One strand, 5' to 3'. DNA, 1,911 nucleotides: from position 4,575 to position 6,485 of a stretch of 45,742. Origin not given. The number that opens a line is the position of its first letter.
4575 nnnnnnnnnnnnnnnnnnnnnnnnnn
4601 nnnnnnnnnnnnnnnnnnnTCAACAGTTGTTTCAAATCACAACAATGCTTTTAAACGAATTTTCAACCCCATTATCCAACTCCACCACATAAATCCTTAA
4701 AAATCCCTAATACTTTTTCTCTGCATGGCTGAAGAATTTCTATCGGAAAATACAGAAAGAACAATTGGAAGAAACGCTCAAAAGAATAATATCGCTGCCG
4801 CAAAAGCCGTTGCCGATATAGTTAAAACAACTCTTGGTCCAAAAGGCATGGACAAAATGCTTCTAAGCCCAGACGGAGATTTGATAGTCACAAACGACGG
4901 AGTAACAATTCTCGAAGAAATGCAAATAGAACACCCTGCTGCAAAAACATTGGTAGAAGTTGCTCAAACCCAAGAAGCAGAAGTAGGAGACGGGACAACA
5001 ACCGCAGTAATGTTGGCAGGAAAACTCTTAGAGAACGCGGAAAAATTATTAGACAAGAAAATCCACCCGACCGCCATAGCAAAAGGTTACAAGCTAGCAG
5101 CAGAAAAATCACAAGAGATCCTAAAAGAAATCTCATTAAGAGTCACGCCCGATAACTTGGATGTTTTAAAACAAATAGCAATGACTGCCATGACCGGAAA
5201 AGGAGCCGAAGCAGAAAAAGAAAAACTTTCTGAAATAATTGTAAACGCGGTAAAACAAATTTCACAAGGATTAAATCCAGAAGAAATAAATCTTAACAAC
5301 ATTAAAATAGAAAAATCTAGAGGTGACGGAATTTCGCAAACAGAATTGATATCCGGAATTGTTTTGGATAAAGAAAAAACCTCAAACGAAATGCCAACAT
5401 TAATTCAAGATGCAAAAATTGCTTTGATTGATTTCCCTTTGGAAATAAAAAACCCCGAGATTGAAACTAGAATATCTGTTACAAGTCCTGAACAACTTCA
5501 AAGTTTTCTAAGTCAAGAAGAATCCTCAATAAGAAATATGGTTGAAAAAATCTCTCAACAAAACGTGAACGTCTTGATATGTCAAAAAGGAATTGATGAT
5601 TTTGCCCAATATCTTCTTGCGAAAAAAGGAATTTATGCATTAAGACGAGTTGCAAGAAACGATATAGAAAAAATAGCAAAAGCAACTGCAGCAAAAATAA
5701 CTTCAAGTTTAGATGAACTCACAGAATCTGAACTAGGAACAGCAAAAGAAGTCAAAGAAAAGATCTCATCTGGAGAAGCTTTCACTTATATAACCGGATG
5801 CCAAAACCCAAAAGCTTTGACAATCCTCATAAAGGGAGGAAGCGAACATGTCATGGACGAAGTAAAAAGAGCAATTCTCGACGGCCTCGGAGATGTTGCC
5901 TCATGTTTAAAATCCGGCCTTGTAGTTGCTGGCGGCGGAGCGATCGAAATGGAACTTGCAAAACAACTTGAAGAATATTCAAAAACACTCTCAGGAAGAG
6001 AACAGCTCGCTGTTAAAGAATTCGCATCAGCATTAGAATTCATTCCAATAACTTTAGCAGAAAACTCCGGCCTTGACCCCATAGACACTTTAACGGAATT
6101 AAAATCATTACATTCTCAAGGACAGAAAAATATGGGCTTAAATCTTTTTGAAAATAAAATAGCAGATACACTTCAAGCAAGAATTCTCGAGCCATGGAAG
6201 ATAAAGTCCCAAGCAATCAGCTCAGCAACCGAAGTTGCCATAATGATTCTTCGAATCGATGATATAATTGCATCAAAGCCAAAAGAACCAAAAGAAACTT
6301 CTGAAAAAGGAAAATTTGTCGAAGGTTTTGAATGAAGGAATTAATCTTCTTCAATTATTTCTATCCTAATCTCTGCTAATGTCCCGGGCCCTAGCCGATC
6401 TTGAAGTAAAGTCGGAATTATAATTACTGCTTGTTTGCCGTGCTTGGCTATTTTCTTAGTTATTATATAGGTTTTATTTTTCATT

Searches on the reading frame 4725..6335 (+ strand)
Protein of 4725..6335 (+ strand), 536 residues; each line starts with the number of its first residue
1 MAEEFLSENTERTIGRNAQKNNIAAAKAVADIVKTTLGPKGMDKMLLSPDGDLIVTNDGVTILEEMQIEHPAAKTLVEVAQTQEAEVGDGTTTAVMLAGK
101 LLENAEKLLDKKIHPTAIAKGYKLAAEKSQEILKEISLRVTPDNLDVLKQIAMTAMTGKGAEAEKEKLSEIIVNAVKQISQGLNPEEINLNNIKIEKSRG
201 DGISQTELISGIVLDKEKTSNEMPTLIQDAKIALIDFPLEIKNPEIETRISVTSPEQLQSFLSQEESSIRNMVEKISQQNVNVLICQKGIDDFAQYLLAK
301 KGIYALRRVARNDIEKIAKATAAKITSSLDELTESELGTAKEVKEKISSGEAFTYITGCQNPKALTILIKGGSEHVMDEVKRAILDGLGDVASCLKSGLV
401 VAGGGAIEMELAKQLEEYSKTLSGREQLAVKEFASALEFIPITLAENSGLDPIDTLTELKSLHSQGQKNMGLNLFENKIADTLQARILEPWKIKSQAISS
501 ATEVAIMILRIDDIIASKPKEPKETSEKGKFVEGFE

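Call 14: search_protein_families(library=pfam, proteins=[window:4725-6335:+], max_evalue=0.001)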
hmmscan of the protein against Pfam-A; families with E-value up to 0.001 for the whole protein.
window:4725-6335:+ (536 aa): 1 family
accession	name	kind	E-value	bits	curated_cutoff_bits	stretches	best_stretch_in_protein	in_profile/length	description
PF00118.29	Cpn60_TCP1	-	4.5e-177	590.1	34.3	1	29-518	1-489/490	TCP-1/cpn60 chaperonin family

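Call 25: find_related_loci(query=window:4725-6335:+, collection=genome_contigs, flank=1000)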
Query window:4725-6335:+ (536 aa) in genome_contigs; peptide patterns used: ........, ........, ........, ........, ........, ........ (x = any residue, [..] = any of these).
599 stretches matched a pattern (row limit reached: there are more); 565 encode a relative of the query (tblastn E <= 1e-3); the best 80 are kept; 80 distinct loci.
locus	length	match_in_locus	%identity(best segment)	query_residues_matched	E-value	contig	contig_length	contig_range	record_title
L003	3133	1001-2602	75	4-536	0e+0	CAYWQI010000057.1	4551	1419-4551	MAG TPA_asm: Candidatus Woesearchaeota archaeon isolate SRP252850_co1_44 genome assembly, contig: NODE_34977_length_4551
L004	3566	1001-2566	72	5-529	0e+0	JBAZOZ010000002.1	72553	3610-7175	MAG: Candidatus Pacearchaeota archaeon isolate SO_2017_SWC_18 scaffold_383_c1_LP-4_2017, whole genome shotgun sequence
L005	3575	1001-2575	69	5-530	0e+0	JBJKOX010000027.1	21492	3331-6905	MAG: Candidatus Pacearchaeota archaeon isolate Bin_106 S1Ck127_2305406_flag_1_multi_7.0000_len_21492, whole genome shotg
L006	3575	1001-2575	70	5-531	0e+0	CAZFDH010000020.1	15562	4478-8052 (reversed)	MAG TPA_asm: Candidatus Woesearchaeota archaeon isolate SRP329715_co1_134 genome assembly, contig: NODE_5706_length_1556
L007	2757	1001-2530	70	5-517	0e+0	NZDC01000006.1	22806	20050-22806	MAG: Candidatus Pacearchaeota archaeon isolate ARS1126 MHASMcontig_132112, whole genome shotgun sequence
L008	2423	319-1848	70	5-517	0e+0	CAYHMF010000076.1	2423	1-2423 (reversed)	MAG TPA_asm: Candidatus Woesearchaeota archaeon isolate ERP119705_co13_638 genome assembly, contig: NODE_61977_length_24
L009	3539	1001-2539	71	5-520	0e+0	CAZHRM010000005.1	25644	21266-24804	MAG TPA_asm: Candidatus Woesearchaeota archaeon isolate SRP178699_co3_42 genome assembly, contig: NODE_585_length_25644_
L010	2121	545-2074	70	5-517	0e+0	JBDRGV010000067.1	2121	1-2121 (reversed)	MAG: archaeon isolate MEGAHIT-group-1.460 k141_12346234, whole genome shotgun sequence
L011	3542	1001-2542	70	5-521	0e+0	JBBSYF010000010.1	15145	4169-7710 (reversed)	MAG: Nanoarchaeota archaeon isolate H52-bin004_1 H52_bin004_1_000000000010, whole genome shotgun sequence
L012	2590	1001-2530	70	5-517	0e+0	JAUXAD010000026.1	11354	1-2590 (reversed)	MAG: archaeon isolate CSMAG_2753 CSMAG_2753_k141_876799_length_11354_cov_16.5161, whole genome shotgun sequence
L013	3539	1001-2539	70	5-520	0e+0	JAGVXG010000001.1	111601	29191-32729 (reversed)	Candidatus Pacearchaeota archaeon isolate RIFCSPHIGHO2_12_FULL_34_15 rifcsphigho2_12_scaffold_185, whole genome shotgun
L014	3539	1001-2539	69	5-520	0e+0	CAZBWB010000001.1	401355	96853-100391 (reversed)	MAG TPA_asm: Candidatus Woesearchaeota archaeon isolate binchicken_co178_247 genome assembly, contig: NODE_25_length_401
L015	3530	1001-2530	69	5-517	0e+0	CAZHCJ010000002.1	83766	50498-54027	MAG TPA_asm: Candidatus Woesearchaeota archaeon isolate SRP141376_co2_89 genome assembly, contig: NODE_725_length_83766_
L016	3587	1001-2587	69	1-533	0e+0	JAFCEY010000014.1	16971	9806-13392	Candidatus Pacearchaeota archaeon isolate Meg22_1214_Bin_377 Meg22_1214_Bin_377_scaffold_22364, whole genome shotgun seq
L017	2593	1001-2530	70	5-517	0e+0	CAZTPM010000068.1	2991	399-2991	MAG TPA_asm: Candidatus Woesearchaeota archaeon isolate SRP178699_co2_49 genome assembly, contig: NODE_48086_length_2991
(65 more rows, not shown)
